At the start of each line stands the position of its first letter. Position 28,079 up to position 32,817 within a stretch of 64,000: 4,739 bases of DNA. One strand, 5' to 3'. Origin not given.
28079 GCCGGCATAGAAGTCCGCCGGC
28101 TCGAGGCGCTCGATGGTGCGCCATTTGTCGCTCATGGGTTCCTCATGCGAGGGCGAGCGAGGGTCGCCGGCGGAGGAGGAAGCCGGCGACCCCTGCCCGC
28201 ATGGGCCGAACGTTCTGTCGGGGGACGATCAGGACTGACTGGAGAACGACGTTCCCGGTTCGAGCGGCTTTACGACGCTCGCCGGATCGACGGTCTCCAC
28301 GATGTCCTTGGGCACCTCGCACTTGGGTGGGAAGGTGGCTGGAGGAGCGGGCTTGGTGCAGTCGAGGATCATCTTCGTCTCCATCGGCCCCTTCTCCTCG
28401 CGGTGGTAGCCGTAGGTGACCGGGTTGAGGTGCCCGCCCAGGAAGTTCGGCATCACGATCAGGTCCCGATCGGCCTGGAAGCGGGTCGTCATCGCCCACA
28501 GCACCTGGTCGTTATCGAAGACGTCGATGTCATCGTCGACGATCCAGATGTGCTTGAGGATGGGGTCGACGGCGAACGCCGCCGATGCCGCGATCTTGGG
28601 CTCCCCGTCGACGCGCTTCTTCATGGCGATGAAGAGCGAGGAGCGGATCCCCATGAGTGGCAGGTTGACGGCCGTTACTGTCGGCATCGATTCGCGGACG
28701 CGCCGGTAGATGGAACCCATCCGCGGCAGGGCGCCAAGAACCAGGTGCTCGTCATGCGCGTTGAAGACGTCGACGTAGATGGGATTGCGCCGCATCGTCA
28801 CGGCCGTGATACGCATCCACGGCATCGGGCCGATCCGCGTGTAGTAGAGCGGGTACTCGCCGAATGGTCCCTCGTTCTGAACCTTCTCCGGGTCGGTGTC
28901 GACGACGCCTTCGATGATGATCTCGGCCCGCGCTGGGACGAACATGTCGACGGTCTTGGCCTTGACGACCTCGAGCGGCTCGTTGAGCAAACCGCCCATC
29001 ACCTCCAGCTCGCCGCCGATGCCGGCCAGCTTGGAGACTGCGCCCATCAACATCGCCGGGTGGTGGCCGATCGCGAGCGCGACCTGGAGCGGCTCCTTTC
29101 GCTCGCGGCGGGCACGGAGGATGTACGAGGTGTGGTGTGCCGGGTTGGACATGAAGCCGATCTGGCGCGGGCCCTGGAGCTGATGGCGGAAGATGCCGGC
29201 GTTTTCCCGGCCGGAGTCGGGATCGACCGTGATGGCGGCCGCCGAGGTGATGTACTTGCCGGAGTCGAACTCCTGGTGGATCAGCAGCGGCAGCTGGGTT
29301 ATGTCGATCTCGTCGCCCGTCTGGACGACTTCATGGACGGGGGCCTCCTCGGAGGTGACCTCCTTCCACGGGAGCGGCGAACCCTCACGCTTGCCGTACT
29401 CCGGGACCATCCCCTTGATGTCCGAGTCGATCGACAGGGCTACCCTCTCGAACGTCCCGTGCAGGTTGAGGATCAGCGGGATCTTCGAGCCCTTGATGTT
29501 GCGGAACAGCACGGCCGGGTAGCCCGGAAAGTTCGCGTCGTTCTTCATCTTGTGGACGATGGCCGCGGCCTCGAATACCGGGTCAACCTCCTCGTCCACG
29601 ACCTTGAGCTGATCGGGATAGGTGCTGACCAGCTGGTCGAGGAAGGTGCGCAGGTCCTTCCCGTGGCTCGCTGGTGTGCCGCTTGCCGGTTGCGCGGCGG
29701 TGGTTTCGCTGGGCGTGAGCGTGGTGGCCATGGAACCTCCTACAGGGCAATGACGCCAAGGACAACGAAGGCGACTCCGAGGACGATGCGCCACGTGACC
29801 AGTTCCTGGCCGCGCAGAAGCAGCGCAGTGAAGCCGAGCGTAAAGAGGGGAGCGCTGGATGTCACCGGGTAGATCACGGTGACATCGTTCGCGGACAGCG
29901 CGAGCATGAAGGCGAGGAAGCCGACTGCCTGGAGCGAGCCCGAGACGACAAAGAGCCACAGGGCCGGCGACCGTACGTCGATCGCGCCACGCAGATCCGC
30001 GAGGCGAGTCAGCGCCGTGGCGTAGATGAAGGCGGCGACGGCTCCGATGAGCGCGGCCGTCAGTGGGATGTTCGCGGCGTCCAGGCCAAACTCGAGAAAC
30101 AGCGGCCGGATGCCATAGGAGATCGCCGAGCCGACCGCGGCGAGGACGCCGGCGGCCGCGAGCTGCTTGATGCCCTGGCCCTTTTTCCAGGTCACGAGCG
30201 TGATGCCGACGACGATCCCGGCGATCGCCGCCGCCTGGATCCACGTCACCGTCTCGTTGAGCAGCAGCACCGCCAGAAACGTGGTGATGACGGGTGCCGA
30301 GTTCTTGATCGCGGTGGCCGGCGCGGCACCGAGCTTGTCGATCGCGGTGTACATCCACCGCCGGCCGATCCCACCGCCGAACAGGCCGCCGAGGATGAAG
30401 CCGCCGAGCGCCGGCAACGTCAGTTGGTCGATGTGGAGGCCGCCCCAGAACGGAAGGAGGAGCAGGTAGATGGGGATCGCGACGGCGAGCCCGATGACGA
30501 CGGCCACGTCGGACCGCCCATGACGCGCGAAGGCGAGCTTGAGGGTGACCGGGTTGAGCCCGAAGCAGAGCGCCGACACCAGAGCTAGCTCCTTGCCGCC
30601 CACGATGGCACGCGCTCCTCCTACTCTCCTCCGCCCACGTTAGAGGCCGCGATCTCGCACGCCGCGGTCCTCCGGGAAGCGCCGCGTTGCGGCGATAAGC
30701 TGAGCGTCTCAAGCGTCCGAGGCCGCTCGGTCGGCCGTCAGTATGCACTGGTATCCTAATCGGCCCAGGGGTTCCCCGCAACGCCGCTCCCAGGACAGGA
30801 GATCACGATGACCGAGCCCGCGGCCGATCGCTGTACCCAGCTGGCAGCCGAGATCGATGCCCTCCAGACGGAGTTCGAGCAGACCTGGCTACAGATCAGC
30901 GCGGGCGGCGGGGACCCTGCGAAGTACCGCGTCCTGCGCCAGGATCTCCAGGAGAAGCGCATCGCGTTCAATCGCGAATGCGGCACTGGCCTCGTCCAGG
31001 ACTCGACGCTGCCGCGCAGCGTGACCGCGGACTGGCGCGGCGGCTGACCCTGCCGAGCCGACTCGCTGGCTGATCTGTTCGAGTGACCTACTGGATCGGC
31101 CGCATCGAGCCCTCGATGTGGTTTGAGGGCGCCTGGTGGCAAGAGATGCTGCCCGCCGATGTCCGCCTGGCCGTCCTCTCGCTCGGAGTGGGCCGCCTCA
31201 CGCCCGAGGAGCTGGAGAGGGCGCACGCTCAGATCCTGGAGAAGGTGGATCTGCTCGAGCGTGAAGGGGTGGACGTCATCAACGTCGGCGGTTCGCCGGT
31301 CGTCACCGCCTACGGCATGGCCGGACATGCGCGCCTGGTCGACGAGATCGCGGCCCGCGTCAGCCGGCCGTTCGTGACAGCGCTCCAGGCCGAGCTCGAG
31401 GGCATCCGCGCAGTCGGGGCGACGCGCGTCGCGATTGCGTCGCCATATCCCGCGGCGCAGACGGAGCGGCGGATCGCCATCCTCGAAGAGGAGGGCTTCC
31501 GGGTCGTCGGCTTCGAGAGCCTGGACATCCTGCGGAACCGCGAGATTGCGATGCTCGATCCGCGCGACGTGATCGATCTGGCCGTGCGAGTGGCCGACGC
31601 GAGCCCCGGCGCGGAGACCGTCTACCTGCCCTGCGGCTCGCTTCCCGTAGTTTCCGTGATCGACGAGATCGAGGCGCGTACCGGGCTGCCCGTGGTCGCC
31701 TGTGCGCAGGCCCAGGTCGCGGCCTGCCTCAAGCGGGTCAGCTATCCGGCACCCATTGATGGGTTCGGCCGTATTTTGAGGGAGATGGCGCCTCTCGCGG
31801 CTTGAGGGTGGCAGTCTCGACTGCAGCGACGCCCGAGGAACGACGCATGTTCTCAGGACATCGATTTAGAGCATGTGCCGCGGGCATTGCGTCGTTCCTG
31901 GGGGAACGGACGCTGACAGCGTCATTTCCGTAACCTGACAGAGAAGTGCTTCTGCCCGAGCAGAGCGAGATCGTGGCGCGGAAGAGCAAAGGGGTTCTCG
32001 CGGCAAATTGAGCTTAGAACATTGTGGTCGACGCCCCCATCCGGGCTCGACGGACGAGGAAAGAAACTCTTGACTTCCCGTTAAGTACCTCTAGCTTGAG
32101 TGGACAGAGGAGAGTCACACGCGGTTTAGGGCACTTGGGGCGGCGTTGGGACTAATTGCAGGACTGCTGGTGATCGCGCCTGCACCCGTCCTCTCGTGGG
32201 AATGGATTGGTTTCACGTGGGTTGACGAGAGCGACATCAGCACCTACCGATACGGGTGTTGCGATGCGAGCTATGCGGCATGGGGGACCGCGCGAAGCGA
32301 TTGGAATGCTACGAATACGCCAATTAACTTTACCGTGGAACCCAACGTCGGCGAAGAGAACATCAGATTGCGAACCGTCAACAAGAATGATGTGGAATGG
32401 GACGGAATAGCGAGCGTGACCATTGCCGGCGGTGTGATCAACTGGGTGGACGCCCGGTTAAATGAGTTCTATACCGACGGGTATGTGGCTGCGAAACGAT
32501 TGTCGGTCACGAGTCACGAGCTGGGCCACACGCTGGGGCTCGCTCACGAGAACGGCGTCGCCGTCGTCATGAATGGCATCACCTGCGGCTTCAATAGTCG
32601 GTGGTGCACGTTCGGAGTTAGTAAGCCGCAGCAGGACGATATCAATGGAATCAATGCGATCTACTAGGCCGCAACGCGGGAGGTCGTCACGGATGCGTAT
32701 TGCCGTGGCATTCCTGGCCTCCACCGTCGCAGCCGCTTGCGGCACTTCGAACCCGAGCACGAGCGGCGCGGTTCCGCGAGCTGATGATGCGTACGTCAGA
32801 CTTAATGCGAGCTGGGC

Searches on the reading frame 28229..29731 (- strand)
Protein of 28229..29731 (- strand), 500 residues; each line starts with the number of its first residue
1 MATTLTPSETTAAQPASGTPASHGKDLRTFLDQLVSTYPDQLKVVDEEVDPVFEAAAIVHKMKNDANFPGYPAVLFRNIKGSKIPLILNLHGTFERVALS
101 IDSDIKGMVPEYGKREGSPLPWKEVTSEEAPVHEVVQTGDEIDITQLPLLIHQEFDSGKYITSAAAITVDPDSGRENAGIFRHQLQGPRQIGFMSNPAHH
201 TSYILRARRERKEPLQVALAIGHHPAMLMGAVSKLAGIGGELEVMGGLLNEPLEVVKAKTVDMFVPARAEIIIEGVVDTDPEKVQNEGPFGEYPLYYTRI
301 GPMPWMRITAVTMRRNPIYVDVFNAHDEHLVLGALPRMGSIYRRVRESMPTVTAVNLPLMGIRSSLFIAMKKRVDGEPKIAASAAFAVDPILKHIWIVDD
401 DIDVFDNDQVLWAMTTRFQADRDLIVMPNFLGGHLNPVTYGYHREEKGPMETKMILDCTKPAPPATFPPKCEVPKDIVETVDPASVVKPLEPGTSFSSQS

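Call 15: search_protein_families(library=pfam, proteins=[window:28229-29731:-], max_evalue=0.001)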
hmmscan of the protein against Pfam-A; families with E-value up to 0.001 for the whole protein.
window:28229-29731:- (500 aa): 3 families
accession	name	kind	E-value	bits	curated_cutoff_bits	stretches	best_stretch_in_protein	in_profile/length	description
PF01977.22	UbiD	-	5.5e-56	189.4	23.3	1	123-323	1-202/206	3-octaprenyl-4-hydroxybenzoate carboxy-lyase Rift-related domain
PF20696.2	UbiD_C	-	1.6e-25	90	24.2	1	332-458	3-127/127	3-octaprenyl-4-hydroxybenzoate carboxy-lyase C-terminal domain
PF20695.2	UbiD_N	-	2.7e-15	56.7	24.3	1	40-114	8-76/78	3-octaprenyl-4-hydroxybenzoate carboxy-lyase N-terminal domain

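Call 45: search_protein_families(library=ncbifam, proteins=[window:28229-29731:-], max_evalue=1e-10)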
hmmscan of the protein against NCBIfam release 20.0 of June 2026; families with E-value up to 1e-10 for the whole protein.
window:28229-29731:- (500 aa): 7 families
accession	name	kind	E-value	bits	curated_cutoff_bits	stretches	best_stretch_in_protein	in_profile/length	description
TIGR00148.1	TIGR00148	subfamily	2.7e-91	306.4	244.85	1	27-461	1-438/438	UbiD family decarboxylase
NF041204.1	VdcC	exception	3.1e-87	293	650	1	25-466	2-443/467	non-oxidative hydroxyarylic acid decarboxylases subunit C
TIGR03701.1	mena_SCO4490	equivalog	4.9e-60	203.5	495.9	1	128-427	113-414/433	menaquinone biosynthesis decarboxylase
NF008175.0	PRK10922.1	equivalog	6.8e-46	156.8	788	1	128-462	126-459/497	4-hydroxy-3-polyprenylbenzoate decarboxylase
TIGR02723.1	phenyl_P_alpha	equivalog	2.5e-34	118.8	564.6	1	24-461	7-445/485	phenylphosphate carboxylase subunit alpha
NF041219.1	BagN_FevL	exception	4.7e-33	114.4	1000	1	18-472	11-483/502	bagremycin/ferroverdin biosynthesis UbiD family decarboxylase BagN/FevL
TIGR02724.1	phenyl_P_beta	equivalog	3.7e-28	98.1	468.95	1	26-423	2-407/472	phenylphosphate carboxylase subunit beta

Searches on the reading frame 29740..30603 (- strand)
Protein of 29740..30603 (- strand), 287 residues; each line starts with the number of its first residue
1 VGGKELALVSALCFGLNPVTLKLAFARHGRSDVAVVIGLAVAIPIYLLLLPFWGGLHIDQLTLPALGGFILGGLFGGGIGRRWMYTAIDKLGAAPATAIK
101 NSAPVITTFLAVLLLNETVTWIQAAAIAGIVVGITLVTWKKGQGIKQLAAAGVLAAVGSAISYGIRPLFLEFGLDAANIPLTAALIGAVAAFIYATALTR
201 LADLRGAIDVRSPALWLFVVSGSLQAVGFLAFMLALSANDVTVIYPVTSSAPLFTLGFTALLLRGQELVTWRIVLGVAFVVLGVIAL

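Call 16: search_protein_families(library=pfam, proteins=[window:29740-30603:-], max_evalue=0.001)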
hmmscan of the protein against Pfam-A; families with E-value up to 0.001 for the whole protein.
window:29740-30603:- (287 aa): 3 families
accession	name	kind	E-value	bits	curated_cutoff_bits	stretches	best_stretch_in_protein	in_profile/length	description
PF00892.27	EamA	-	1.6e-23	83.9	28.2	2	6-138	6-134/135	EamA-like transporter family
PF10639.15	TMEM234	-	0.00015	22.2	30.1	0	216-285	42-110/113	Putative transmembrane family 234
PF03151.22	TPT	-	0.00043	20.2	30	0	174-285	25-133/291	Triose-phosphate Transporter family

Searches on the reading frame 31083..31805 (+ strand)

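Call 16: search_protein_families(library=pfam, proteins=[window:31083-31805:+], max_evalue=0.001)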
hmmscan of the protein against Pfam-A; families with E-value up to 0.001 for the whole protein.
window:31083-31805:+ (240 aa): 2 families
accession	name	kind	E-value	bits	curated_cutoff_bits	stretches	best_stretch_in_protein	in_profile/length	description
PF17645.6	Amdase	-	1.8e-30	106.7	25.9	1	24-231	20-227/228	Arylmalonate decarboxylase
PF01177.27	Asp_Glu_race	-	7.9e-07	29.5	31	1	41-215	46-211/211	Asp/Glu/Hydantoin racemase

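Call 46: search_protein_families(library=ncbifam, proteins=[window:31083-31805:+], max_evalue=1e-8)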
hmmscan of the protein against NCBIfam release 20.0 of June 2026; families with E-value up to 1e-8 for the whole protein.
window:31083-31805:+ (240 aa): 2 families
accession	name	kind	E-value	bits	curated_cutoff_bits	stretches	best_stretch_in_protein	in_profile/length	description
NF052327.1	arylmal_decarb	equivalog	3.4e-30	105.4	225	1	25-232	23-230/231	arylmalonate decarboxylase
TIGR02990.1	ectoine_eutA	equivalog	1.4e-22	80.4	318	1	40-232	48-237/239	ectoine utilization protein EutA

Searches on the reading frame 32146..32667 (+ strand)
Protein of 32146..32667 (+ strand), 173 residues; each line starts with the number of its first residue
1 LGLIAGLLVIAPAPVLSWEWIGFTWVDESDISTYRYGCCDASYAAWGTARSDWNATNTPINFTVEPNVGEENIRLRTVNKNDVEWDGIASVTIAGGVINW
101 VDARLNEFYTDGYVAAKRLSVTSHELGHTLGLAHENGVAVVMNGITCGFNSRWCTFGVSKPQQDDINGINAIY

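Call 16: search_protein_families(library=pfam, proteins=[window:32146-32667:+], max_evalue=0.001)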
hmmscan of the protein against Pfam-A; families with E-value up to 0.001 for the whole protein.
window:32146-32667:+ (173 aa): 1 family
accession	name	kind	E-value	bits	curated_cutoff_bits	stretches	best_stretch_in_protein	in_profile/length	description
PF00413.30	Peptidase_M10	-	5.6e-07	30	24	1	113-173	103-158/159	Matrixin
